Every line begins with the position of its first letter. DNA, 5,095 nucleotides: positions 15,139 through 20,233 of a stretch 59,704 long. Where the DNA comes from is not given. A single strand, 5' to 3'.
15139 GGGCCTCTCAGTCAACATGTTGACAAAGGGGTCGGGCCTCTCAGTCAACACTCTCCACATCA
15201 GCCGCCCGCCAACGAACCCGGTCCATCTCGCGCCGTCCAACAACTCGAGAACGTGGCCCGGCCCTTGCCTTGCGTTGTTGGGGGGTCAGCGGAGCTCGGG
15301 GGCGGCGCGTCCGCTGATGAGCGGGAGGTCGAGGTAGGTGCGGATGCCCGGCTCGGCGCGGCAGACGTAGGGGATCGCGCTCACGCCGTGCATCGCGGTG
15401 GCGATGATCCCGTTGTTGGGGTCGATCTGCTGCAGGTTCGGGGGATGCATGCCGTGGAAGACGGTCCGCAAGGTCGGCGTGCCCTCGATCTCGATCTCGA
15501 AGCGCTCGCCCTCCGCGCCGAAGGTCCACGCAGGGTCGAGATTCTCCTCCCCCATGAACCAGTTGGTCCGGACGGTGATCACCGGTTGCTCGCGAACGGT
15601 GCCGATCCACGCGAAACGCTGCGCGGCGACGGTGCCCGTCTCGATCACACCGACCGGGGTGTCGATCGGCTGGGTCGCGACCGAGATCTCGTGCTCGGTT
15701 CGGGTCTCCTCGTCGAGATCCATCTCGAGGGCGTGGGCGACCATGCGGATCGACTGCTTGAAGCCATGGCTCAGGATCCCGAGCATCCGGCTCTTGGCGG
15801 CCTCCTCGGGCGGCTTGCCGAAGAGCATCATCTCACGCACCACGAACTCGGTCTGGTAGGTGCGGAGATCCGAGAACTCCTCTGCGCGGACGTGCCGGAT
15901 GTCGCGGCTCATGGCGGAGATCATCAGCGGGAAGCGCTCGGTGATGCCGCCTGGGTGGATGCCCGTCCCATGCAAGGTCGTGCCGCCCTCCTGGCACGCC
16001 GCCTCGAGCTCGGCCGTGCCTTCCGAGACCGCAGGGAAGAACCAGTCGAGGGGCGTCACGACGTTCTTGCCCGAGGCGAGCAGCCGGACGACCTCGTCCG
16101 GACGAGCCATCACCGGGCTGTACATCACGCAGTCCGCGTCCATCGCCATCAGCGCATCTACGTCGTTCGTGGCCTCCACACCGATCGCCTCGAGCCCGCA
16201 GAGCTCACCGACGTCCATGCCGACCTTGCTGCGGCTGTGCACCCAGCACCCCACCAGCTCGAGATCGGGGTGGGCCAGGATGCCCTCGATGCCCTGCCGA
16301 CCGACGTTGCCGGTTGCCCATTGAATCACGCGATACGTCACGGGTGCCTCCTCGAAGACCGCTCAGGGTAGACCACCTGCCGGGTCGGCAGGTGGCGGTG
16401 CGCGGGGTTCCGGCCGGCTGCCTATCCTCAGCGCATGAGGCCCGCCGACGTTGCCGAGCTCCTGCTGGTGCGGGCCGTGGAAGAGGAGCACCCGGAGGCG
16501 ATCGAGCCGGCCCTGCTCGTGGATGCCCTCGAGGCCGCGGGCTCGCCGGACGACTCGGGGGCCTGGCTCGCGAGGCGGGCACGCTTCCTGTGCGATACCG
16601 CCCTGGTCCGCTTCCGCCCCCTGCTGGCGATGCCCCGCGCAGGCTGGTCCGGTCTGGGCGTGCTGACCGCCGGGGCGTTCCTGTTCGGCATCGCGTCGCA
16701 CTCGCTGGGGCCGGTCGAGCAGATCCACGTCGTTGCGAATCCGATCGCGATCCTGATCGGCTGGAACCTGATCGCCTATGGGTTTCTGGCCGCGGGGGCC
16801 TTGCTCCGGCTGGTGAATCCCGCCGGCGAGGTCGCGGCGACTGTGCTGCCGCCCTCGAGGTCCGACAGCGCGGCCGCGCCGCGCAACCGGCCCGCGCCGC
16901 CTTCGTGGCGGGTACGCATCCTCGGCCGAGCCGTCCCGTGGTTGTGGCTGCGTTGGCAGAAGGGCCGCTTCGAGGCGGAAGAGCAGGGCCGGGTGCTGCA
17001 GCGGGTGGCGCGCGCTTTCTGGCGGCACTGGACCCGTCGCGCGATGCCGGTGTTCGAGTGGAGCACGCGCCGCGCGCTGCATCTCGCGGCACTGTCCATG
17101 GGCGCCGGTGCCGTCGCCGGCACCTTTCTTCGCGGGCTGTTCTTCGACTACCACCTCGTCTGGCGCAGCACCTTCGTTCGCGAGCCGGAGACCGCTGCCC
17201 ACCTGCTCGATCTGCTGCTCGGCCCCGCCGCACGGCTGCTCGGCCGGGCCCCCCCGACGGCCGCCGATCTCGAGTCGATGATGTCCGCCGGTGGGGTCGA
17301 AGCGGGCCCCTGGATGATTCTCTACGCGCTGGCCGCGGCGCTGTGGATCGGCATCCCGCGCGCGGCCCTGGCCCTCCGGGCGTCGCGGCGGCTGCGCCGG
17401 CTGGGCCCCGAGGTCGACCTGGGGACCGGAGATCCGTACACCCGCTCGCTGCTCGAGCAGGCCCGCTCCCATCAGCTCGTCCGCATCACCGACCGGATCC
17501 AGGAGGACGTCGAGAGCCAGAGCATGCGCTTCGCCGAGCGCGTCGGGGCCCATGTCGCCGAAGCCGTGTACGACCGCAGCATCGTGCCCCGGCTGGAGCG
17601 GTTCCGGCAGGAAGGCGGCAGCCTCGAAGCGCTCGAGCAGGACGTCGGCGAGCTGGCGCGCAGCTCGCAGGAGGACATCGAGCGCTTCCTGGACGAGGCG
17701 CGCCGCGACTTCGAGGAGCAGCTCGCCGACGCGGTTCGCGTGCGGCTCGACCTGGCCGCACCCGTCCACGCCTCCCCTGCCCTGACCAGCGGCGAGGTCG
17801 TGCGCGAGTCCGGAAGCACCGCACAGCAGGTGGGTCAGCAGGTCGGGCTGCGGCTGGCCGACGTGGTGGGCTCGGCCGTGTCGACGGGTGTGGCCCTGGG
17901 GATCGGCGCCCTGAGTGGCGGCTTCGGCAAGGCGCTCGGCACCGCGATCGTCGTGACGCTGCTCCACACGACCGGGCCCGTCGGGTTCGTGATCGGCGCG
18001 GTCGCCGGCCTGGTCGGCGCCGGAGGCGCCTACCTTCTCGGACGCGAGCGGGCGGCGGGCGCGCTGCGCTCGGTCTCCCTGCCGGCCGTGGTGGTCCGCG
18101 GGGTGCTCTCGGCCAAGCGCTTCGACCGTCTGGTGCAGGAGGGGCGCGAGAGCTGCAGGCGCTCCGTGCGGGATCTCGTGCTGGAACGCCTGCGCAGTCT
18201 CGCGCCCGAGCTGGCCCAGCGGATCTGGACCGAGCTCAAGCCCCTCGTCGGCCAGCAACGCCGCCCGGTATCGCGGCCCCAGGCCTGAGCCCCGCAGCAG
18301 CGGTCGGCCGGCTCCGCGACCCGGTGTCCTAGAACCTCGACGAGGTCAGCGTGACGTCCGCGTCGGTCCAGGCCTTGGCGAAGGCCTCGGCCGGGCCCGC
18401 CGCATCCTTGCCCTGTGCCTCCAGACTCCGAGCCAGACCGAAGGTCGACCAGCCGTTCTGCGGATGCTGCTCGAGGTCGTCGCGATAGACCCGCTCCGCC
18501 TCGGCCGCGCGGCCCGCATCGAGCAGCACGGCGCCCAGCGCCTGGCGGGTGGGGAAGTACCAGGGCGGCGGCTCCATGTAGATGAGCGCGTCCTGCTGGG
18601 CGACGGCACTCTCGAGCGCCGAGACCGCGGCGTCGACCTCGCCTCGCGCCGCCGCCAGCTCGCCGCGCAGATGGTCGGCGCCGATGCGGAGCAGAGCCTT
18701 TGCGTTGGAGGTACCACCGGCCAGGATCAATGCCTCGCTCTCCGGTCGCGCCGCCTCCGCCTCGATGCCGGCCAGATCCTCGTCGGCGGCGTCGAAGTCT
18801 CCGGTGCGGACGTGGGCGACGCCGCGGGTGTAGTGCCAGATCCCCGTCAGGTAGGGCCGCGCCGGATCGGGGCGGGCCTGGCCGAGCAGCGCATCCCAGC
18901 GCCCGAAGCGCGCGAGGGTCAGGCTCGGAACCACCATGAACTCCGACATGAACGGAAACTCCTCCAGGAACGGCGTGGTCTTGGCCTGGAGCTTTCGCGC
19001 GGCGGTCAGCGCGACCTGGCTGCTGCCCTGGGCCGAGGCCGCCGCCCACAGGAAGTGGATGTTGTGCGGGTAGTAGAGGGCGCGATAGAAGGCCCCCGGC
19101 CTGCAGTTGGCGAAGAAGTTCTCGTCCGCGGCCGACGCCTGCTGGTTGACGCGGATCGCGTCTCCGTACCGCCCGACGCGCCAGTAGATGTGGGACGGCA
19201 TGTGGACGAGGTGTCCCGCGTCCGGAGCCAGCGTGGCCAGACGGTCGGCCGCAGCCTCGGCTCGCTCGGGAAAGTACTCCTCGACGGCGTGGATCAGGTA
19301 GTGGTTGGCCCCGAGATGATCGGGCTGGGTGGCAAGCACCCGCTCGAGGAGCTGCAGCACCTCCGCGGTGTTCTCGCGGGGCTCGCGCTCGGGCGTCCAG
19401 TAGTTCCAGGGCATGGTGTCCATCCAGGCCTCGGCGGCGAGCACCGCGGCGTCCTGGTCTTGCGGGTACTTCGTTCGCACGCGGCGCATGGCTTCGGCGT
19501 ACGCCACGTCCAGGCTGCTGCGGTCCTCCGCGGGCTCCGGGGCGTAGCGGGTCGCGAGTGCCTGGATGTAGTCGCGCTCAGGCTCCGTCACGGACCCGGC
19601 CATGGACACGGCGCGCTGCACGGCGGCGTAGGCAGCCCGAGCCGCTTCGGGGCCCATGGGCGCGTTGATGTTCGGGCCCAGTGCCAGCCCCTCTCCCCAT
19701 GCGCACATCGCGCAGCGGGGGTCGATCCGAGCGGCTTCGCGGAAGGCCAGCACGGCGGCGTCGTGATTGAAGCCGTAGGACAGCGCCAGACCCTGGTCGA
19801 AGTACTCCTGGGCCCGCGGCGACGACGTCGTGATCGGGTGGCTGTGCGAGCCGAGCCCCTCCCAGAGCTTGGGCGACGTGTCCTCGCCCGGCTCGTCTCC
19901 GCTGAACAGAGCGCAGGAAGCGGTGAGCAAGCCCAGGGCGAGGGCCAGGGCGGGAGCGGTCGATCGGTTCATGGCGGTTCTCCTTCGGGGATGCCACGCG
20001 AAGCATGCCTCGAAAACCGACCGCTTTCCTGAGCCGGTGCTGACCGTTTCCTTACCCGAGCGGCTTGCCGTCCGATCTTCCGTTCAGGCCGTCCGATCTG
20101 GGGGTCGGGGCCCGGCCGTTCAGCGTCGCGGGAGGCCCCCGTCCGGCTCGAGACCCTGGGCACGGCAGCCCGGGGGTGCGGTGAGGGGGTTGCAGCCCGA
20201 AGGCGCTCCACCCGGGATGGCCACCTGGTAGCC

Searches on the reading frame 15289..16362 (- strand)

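Call 53: search_protein_families(library=pfam, proteins=[window:15289-16362:-], max_evalue=0.00001)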
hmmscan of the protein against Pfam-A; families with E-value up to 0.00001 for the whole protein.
window:15289-16362:- (358 aa): 2 families
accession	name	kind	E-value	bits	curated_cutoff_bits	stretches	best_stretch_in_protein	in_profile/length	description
PF19328.4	DAP_DH_C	-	8.4e-14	52.1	23.3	1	146-349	8-193/206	2,4-diaminopentanoate dehydrogenase C-terminal domain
PF01113.26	DapB_N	-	1.7e-06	28.5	25.6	1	16-79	8-71/124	Dihydrodipicolinate reductase, N-terminus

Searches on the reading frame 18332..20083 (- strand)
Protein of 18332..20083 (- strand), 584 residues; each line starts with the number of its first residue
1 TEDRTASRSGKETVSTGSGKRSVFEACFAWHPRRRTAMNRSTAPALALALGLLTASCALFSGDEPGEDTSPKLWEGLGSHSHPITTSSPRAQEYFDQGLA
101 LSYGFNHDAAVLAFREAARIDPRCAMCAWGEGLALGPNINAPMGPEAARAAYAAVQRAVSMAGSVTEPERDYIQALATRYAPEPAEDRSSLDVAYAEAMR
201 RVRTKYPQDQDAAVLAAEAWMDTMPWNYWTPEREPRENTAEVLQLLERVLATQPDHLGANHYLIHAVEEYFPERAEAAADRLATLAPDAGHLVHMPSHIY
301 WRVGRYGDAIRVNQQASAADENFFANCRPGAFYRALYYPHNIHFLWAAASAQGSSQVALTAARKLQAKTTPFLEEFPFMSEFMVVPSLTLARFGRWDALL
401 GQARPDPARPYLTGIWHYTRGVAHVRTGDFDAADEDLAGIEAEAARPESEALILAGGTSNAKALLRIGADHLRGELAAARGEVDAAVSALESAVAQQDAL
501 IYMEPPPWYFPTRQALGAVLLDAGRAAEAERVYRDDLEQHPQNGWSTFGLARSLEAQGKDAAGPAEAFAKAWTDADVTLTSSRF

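Call 53: search_protein_families(library=pfam, proteins=[window:18332-20083:-], max_evalue=0.00001)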
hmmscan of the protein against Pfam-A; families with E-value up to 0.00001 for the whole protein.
window:18332-20083:- (584 aa): 2 families
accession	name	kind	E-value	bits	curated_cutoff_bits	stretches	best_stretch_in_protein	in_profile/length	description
PF13424.12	TPR_12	-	1.1e-07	32.4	30.1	0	469-534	5-69/77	Tetratricopeptide repeat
PF07719.23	TPR_2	-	7.8e-06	26.1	27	0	91-123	1-33/34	Tetratricopeptide repeat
